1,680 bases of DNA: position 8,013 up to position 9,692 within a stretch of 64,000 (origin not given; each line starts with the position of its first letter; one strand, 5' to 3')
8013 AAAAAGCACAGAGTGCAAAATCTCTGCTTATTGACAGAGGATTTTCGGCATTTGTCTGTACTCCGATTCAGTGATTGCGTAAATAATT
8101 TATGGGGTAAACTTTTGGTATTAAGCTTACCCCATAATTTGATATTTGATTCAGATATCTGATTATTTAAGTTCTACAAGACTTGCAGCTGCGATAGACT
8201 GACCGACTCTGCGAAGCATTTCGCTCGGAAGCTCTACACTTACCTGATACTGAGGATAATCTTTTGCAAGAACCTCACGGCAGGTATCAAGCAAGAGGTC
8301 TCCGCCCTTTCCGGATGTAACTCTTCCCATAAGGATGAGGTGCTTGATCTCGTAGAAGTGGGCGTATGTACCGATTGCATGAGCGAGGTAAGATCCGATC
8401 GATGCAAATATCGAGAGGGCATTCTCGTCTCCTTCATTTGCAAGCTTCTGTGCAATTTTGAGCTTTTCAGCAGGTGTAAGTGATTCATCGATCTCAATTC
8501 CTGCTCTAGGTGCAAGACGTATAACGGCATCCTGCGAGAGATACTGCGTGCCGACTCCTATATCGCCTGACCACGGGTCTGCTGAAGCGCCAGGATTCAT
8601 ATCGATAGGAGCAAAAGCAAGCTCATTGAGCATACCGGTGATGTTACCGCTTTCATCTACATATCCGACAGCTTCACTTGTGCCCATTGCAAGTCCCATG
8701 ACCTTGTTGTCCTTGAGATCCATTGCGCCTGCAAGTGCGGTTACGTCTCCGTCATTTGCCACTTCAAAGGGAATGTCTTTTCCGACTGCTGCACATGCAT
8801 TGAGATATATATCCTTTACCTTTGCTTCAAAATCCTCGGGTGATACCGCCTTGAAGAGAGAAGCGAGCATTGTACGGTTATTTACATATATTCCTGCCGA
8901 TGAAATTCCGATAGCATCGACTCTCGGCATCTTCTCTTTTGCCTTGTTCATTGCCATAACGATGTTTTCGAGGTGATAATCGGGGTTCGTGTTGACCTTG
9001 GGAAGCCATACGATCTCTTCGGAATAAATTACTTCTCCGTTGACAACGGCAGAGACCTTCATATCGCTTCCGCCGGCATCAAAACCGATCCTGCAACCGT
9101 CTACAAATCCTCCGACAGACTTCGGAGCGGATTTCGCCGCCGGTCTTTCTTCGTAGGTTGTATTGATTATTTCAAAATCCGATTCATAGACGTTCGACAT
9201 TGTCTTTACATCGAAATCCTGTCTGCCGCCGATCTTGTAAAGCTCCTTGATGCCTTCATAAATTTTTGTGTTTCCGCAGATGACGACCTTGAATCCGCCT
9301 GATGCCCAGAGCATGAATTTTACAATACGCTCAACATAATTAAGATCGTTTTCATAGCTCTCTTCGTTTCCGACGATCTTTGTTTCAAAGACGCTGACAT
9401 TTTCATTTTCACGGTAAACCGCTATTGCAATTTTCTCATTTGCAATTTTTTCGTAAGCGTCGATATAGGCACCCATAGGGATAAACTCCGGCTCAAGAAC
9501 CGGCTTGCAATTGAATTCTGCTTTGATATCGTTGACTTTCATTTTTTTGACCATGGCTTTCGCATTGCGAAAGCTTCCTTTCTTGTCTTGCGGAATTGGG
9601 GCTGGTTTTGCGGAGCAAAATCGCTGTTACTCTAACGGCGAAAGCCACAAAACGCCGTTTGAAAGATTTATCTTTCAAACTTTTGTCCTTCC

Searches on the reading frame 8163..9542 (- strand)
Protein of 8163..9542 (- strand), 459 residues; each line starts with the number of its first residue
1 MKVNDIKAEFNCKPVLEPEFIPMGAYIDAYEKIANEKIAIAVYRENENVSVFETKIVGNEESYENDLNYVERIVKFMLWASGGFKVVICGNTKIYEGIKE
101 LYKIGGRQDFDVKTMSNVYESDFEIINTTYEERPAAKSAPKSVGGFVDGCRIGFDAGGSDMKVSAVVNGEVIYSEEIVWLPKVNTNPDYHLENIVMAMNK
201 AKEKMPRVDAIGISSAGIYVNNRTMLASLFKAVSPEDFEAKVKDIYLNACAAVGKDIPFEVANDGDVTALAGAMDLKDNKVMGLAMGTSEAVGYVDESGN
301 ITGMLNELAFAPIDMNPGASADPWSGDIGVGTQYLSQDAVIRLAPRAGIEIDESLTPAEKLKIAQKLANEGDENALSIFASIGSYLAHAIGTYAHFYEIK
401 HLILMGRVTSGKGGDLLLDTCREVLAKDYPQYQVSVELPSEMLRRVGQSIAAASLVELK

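Call 55: find_homologous_proteins(query=window:8163-9542:-, max_evalue=1e-30)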
Query window:8163-9542:- (459 aa): 8000 proteins with E <= 1e-30 among 8000 candidates; the best 120 are listed.
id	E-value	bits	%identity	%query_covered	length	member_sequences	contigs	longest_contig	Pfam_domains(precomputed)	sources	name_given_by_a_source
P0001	0.0e+0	1019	100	100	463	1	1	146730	PF00480.27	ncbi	-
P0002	1.9e-276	935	90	100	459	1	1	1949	PF00480.27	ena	-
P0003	8.0e-240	814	79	100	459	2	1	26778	PF00480.27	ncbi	-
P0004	1.2e-238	810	79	100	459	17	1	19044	PF00480.27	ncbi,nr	ncbi:MAG: ROK family protein [Ruminococcaceae bacterium]|nr:ROK family protein [Oscillospiraceae bac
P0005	5.9e-238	808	78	100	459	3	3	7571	PF00480.27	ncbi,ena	-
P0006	1.6e-233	794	78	100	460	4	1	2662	PF00480.27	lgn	-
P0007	6.3e-233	792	76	100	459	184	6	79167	PF00480.27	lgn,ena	-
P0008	7.1e-233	791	77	100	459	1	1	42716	PF00480.27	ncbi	-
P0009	8.7e-232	788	78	100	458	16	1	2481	PF00480.27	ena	-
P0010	3.3e-231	786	76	100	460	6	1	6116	PF00480.27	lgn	-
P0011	3.7e-231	786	76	100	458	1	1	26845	PF00480.27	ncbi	-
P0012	4.1e-230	782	75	100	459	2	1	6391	PF00480.27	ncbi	-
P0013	1.3e-229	781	76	100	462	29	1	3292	PF00480.27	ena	-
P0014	1.0e-228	778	75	100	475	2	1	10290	PF00480.27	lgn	-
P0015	3.8e-228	776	75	100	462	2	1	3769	PF00480.27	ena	-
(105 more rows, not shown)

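Call 56: find_encoding_contigs(protein=P0001, flank=600, max_places=2)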
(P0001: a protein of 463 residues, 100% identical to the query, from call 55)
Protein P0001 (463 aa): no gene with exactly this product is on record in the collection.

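Call 57: find_encoding_contigs(protein=P0002, flank=600, max_places=2)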
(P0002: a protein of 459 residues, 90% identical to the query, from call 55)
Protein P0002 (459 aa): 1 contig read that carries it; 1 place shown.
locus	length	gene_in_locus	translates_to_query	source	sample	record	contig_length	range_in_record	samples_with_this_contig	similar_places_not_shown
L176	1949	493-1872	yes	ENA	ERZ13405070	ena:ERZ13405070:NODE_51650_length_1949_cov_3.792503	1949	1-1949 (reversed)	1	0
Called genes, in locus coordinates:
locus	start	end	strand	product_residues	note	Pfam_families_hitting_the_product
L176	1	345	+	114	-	?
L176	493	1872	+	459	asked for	PF00480:ROK (weak)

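Call 58: find_encoding_contigs(protein=P0003, flank=600, max_places=2)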
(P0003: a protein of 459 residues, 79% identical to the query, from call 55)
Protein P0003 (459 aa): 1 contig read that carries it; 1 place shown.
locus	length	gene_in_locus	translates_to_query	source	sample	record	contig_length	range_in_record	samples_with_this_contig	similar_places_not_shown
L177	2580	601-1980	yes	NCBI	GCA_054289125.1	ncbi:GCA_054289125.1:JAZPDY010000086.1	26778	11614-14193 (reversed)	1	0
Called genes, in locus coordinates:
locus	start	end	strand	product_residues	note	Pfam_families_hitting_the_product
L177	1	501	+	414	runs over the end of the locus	PF08486:SpoIID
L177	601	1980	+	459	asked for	PF00480:ROK (weak)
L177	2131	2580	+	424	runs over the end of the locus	PF01743:PolyA_pol, PF12627:PolyA_pol_RNAbd (weak), PF13735:tRNA_NucTran2_2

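Call 59: find_encoding_contigs(protein=P0004, flank=600, max_places=2)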
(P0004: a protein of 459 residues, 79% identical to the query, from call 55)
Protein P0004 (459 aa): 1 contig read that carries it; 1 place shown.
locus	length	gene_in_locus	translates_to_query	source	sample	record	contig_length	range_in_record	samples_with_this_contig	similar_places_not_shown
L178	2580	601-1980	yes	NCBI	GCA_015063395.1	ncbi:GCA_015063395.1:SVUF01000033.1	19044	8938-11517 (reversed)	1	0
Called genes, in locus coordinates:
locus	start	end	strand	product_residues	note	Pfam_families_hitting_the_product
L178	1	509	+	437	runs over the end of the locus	PF08486:SpoIID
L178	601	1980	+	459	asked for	PF00480:ROK (weak)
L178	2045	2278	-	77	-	-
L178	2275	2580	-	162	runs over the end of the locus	PF12844:HTH_19, PF13560:HTH_31, PF01381:HTH_3, PF07022:Phage_CI_repr (weak), PF13443:HTH_26, PF15943:YdaS_toxin (faint)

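Call 66: find_encoding_contigs(protein=P0015, flank=500, max_places=1)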
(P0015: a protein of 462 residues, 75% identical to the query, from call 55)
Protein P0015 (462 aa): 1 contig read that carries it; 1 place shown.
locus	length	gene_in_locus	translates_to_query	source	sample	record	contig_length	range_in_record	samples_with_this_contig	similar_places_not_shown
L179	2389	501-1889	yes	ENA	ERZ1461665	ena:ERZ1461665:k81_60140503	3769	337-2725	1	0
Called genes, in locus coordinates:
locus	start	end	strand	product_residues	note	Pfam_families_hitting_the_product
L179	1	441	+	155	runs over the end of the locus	-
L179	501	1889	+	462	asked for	PF00480:ROK (weak)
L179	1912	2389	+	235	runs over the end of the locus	PF03372:Exo_endo_phos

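Call 67: find_encoding_contigs(protein=P0014, flank=500, max_places=1)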
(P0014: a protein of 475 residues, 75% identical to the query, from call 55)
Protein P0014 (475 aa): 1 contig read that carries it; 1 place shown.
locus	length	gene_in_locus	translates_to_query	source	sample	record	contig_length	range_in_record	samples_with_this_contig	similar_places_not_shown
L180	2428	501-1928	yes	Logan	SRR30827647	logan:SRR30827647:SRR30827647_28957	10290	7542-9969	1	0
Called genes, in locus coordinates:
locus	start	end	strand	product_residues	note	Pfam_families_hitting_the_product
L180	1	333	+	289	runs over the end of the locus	PF02645:DegV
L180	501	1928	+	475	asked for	PF00480:ROK (weak)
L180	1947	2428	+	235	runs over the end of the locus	PF03372:Exo_endo_phos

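Call 68: find_encoding_contigs(protein=P0013, flank=500, max_places=1)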
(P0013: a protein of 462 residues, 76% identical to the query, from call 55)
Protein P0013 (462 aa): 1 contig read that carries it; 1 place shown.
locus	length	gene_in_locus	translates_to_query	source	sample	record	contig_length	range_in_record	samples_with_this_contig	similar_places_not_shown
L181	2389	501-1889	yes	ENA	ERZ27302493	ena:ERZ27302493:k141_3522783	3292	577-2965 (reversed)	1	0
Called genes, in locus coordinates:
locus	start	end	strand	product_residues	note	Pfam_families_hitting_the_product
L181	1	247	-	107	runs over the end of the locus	-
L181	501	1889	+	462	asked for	PF00480:ROK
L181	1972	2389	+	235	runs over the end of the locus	PF03372:Exo_endo_phos, PF23226:Exo_endo_phos_PGAP2IP (weak)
